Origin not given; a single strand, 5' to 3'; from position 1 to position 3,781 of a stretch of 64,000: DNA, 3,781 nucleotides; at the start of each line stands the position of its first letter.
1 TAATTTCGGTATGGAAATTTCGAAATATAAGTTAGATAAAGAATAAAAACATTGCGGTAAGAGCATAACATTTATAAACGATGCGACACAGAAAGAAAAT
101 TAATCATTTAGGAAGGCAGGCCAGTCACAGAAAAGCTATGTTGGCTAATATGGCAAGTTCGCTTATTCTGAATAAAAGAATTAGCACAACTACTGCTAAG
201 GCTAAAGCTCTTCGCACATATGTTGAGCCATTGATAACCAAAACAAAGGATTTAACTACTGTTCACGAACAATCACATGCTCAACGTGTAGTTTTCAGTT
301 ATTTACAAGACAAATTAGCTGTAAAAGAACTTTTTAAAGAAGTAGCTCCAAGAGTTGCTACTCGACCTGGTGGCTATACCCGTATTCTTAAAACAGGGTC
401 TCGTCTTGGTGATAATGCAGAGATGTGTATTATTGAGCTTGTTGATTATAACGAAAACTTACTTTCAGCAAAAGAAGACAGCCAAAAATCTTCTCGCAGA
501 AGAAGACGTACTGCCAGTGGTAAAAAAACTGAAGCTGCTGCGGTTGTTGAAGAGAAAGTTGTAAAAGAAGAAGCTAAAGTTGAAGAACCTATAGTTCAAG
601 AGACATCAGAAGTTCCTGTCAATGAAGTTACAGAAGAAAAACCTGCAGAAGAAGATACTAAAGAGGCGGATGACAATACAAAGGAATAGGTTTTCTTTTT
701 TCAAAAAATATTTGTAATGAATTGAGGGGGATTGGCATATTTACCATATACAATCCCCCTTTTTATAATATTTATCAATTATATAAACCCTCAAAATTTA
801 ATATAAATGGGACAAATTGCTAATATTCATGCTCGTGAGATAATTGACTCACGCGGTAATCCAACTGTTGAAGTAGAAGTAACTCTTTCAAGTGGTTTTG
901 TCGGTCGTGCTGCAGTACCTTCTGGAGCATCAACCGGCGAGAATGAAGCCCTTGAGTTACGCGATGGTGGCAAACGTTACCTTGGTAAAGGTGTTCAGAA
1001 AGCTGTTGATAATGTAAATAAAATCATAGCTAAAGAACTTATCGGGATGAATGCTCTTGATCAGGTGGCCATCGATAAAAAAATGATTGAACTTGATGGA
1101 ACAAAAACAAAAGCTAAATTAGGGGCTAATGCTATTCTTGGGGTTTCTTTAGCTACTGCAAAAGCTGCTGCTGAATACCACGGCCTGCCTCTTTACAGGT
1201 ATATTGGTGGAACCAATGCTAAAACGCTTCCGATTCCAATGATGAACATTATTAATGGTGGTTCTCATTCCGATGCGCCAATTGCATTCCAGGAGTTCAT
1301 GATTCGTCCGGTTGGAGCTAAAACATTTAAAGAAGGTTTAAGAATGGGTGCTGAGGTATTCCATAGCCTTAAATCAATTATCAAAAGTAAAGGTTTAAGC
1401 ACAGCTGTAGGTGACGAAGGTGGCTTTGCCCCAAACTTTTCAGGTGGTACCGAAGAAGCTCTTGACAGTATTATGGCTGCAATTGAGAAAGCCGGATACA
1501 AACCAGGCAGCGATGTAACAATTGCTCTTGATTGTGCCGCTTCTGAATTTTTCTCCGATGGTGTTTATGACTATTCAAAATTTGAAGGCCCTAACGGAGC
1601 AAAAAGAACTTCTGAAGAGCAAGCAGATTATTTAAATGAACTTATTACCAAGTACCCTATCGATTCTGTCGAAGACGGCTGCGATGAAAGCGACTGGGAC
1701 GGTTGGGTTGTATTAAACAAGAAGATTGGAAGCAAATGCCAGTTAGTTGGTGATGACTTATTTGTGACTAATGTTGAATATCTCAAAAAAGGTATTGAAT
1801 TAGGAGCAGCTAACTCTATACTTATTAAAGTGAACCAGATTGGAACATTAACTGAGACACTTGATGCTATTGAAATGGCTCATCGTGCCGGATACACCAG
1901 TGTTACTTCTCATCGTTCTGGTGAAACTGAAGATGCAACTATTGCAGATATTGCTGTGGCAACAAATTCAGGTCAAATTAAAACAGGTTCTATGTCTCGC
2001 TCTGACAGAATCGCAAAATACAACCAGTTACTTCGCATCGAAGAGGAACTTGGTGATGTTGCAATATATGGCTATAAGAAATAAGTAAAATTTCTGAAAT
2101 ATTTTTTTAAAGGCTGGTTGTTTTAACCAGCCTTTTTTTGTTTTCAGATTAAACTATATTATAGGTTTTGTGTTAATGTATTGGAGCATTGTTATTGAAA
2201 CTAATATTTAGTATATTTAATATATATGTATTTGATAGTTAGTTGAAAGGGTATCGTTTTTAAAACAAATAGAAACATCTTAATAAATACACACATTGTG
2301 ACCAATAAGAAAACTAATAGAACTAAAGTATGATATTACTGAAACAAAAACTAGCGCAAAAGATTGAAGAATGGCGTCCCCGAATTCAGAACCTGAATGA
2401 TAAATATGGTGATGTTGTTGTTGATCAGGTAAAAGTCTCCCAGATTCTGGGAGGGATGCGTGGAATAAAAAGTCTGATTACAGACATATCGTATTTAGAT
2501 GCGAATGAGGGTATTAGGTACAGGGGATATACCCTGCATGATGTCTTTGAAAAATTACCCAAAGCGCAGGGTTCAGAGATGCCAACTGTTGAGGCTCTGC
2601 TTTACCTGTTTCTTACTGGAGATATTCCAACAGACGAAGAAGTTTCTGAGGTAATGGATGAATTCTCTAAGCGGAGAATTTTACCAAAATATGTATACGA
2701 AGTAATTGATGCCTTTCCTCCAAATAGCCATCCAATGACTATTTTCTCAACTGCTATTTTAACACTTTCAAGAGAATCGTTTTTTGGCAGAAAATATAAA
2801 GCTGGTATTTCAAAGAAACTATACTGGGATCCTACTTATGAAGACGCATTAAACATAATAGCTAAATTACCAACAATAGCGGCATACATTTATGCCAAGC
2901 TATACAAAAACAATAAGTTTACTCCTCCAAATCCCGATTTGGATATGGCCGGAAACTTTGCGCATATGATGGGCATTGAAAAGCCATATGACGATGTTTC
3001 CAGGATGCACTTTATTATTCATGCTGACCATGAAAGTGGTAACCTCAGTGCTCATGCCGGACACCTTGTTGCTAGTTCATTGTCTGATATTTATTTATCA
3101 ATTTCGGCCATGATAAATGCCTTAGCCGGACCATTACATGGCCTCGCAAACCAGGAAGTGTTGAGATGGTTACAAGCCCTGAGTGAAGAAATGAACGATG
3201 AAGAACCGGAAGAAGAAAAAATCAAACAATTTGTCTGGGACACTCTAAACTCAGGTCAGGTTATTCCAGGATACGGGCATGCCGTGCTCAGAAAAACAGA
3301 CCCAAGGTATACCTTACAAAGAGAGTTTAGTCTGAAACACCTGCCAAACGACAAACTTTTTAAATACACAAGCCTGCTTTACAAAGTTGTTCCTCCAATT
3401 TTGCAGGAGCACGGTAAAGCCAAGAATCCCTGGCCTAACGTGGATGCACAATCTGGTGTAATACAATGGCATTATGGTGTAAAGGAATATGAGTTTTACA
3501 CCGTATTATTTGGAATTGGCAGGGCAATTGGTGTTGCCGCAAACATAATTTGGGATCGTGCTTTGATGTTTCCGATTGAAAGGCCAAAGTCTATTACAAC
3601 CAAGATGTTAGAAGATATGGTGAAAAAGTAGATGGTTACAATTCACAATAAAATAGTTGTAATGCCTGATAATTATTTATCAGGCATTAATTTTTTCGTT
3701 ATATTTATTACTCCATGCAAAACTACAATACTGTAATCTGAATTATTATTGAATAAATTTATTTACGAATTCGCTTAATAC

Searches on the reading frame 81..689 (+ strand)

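Call 26: search_protein_families(library=pfam, proteins=[window:81-689:+], max_evalue=0.00001)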
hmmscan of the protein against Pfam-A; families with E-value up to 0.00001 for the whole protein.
window:81-689:+ (202 aa): 1 family
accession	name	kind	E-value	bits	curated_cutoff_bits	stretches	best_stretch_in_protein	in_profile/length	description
PF01196.24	Ribosomal_L17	-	5.9e-35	120.5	27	1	20-121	1-97/97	Ribosomal protein L17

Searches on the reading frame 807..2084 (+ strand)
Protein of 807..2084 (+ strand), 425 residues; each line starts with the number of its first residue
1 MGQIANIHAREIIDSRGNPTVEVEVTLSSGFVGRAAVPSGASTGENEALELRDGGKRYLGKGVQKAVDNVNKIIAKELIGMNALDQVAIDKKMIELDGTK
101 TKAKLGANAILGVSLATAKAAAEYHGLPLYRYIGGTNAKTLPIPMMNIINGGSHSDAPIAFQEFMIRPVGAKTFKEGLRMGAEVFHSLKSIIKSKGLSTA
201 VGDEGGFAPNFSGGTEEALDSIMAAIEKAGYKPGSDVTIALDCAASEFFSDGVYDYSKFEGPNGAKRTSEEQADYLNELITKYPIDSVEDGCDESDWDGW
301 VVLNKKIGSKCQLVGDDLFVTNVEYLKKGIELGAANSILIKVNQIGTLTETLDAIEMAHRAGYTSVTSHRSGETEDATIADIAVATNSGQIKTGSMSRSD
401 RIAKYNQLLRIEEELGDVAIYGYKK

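Call 26: search_protein_families(library=pfam, proteins=[window:807-2084:+], max_evalue=0.00001)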
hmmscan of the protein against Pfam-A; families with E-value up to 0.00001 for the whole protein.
window:807-2084:+ (425 aa): 2 families
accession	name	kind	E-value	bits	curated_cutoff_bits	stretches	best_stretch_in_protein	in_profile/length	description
PF00113.28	Enolase_C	-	5.9e-129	430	21.5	1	139-422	2-288/296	Enolase, C-terminal TIM barrel domain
PF03952.21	Enolase_N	-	2.5e-61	206.1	35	1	4-133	1-131/131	Enolase, N-terminal domain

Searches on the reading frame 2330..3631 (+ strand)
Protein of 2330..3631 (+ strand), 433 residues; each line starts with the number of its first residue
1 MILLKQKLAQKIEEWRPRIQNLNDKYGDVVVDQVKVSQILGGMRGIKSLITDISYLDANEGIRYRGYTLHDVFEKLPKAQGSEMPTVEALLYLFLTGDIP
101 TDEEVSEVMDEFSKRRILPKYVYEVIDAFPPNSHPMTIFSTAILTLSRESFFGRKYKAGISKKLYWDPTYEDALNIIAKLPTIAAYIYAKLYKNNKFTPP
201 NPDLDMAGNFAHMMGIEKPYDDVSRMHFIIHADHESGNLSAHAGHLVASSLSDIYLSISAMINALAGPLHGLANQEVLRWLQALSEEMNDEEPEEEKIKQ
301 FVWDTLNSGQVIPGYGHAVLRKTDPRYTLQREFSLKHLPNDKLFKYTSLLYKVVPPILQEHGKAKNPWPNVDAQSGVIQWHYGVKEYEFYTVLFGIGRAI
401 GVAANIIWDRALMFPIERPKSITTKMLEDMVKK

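Call 26: search_protein_families(library=pfam, proteins=[window:2330-3631:+], max_evalue=0.00001)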
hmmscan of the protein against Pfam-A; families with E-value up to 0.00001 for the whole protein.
window:2330-3631:+ (433 aa): 1 family
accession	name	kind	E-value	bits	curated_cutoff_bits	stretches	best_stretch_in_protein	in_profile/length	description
PF00285.26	Citrate_synt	-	1.1e-97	327.8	27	1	42-420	1-357/357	Citrate synthase, C-terminal domain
